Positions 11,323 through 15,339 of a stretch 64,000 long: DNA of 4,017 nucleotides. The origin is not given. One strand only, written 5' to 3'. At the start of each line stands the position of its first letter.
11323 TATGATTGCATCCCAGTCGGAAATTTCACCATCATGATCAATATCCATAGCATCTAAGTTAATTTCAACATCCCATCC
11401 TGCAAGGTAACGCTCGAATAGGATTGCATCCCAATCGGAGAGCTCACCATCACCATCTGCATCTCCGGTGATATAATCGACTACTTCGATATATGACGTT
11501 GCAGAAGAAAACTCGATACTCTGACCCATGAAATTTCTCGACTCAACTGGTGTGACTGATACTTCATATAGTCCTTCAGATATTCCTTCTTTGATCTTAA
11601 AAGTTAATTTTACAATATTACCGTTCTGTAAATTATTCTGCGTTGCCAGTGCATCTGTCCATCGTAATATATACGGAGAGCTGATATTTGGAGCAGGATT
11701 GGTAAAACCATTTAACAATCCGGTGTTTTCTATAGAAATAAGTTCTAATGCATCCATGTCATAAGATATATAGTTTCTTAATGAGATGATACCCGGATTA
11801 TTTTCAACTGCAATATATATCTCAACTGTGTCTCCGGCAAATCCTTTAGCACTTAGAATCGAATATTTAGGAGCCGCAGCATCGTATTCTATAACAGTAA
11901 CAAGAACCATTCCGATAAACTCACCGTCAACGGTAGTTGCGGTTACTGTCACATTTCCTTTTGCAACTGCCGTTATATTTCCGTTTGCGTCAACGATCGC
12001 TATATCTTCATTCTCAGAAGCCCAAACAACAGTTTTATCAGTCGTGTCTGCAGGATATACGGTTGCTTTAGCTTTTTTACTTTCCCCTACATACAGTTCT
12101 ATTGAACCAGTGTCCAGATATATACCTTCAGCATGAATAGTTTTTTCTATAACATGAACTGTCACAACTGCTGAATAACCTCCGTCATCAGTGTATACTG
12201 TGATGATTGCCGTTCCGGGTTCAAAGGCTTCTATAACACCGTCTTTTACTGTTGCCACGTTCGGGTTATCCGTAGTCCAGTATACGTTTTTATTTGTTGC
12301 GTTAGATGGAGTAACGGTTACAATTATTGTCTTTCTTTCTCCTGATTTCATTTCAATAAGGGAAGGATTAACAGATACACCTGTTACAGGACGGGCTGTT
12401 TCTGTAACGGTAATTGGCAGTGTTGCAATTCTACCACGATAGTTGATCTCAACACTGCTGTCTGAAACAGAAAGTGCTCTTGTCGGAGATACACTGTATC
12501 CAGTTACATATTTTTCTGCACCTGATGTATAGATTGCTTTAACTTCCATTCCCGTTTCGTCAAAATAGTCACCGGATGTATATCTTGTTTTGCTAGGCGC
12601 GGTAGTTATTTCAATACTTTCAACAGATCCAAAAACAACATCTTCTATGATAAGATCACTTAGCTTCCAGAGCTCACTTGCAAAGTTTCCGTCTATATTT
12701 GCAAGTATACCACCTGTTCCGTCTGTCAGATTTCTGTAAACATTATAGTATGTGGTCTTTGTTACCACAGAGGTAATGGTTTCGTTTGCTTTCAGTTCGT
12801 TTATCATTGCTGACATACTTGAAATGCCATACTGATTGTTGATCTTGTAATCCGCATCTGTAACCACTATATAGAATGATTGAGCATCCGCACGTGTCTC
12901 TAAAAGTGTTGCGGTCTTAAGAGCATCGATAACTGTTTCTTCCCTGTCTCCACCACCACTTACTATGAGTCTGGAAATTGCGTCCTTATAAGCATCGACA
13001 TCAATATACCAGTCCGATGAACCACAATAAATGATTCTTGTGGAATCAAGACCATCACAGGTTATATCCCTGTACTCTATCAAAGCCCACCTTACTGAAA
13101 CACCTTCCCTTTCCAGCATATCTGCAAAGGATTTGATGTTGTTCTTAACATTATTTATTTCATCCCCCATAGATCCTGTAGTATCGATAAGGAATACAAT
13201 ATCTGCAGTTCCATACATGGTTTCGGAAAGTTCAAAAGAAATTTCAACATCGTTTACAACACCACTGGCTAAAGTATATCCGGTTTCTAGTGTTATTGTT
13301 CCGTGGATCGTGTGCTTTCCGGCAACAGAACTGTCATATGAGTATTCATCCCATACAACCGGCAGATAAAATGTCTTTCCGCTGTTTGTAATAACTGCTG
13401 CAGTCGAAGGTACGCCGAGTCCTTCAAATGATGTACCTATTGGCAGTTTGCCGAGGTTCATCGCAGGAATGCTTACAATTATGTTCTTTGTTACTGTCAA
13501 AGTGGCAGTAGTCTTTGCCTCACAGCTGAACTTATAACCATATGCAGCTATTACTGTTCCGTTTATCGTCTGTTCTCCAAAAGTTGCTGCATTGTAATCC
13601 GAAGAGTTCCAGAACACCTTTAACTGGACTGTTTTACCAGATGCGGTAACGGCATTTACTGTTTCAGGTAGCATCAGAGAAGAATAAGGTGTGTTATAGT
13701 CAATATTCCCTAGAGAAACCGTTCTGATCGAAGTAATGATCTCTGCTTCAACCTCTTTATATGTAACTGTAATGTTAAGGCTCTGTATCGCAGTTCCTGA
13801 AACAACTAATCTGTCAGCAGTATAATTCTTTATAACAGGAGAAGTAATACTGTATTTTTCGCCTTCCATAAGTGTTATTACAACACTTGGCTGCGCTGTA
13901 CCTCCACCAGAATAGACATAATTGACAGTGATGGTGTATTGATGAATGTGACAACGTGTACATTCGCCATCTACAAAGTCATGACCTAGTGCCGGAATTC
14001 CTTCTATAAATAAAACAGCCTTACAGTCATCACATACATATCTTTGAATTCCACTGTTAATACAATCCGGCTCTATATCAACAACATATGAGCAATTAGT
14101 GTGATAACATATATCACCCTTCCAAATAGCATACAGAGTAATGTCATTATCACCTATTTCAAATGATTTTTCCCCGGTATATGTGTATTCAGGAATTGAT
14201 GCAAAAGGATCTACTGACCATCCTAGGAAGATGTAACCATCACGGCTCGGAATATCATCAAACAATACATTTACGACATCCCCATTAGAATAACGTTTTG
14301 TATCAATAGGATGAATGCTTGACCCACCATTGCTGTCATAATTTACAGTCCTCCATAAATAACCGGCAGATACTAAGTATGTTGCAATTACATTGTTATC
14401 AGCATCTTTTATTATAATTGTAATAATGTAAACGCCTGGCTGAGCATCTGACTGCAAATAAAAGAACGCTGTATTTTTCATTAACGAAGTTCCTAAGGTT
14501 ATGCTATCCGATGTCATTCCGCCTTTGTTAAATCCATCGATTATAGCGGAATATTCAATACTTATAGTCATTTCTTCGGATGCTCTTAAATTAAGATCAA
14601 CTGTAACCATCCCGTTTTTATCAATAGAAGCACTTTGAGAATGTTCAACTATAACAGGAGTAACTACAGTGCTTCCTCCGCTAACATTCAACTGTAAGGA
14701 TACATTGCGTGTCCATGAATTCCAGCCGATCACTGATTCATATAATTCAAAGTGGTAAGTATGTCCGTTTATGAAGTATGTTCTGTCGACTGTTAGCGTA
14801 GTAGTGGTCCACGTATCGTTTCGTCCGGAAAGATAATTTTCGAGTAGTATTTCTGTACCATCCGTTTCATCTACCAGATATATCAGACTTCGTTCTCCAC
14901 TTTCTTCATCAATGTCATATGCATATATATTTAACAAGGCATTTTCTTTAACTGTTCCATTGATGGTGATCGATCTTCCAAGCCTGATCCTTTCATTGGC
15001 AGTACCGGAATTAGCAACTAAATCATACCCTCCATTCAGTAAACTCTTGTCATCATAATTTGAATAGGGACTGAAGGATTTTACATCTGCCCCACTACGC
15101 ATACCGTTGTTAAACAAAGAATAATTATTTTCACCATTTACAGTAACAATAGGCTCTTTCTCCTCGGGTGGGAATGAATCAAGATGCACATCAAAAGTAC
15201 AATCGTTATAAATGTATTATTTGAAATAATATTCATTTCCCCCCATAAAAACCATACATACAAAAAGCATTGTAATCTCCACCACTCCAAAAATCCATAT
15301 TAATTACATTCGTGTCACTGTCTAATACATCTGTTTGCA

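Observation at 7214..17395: Five-gene operon of giant surface proteins that each combine cohesin-like AND dockerin modules with vWA, PPC-repeat, Big_2, cadherin-like and Listeria-Bacteroides repeat domains - a non-cellulosomal cohesin-dockerin assembly system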

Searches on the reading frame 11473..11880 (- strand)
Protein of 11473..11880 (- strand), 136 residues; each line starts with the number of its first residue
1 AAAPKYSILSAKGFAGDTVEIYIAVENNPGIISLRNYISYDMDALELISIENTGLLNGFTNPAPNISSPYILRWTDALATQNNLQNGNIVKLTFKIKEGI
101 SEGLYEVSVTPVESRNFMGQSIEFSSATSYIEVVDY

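Call 12: search_protein_families(library=pfam, proteins=[window:11473-11880:-], max_evalue=10)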
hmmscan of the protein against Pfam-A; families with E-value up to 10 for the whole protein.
seq(136 aa): 1 family
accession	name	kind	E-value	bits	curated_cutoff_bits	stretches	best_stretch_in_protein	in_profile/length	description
PF00963.24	Cohesin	-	1.3e-11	45.3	24.1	1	7-108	4-113/139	Cohesin domain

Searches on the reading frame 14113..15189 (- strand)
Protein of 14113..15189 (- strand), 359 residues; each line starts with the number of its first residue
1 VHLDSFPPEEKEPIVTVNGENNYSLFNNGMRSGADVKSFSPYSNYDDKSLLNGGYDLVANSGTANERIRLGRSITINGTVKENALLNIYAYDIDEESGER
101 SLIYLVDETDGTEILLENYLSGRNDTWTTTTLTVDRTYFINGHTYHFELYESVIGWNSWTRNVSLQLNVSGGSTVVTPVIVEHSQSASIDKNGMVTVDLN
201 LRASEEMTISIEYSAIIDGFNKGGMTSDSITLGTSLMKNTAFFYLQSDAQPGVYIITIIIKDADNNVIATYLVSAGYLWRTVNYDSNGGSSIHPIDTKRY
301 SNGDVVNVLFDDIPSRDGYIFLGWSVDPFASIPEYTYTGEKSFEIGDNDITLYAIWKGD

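Call 21: find_homologous_proteins(query=window:14113-15189:-, max_evalue=0.00001)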
Query seq(359 aa) (359 aa): 23 proteins with E <= 0.00001 among 2158 candidates.
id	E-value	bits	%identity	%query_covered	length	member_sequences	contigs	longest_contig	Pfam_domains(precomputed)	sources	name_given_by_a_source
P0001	5.0e-67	245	41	98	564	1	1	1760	PF09479.17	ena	-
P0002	4.7e-61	225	41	95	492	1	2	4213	PF09479.17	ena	-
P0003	4.1e-38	150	45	21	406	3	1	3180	PF09479.17,PF18998.7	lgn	-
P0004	3.3e-36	143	47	21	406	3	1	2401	PF09479.17,PF18998.7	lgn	-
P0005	5.9e-34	136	36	21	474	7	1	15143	PF09479.17,PF08021.18,PF02983.20,PF08460.17,PF18655.8,PF18998.7,PF26919.1,PF13378.13,PF21817.4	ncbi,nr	ncbi:MAG: InlB B-repeat-containing protein, partial [Faecalicoccus sp.]|nr:InlB B-repeat-containing 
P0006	2.5e-23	101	33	22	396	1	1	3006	PF09479.17,PF18998.7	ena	-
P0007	1.5e-22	98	39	21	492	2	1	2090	PF09479.17,PF18998.7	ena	-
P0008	2.0e-20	91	40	21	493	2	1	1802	PF09479.17,PF18998.7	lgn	-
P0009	8.4e-18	83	26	45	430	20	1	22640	PF09479.17,PF18998.7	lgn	-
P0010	2.2e-14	71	34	24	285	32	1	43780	PF09479.17,PF18998.7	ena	-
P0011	8.2e-14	70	39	21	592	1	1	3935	PF09479.17,PF18998.7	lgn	-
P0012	1.6e-11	62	42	22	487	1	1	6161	PF09479.17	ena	-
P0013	3.7e-11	61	32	18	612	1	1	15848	PF09479.17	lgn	-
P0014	4.0e-10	57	38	22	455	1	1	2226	PF09479.17,PF18998.7,PF02368.25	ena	-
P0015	1.3e-9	56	44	12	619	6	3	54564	PF09479.17,PF18998.7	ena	-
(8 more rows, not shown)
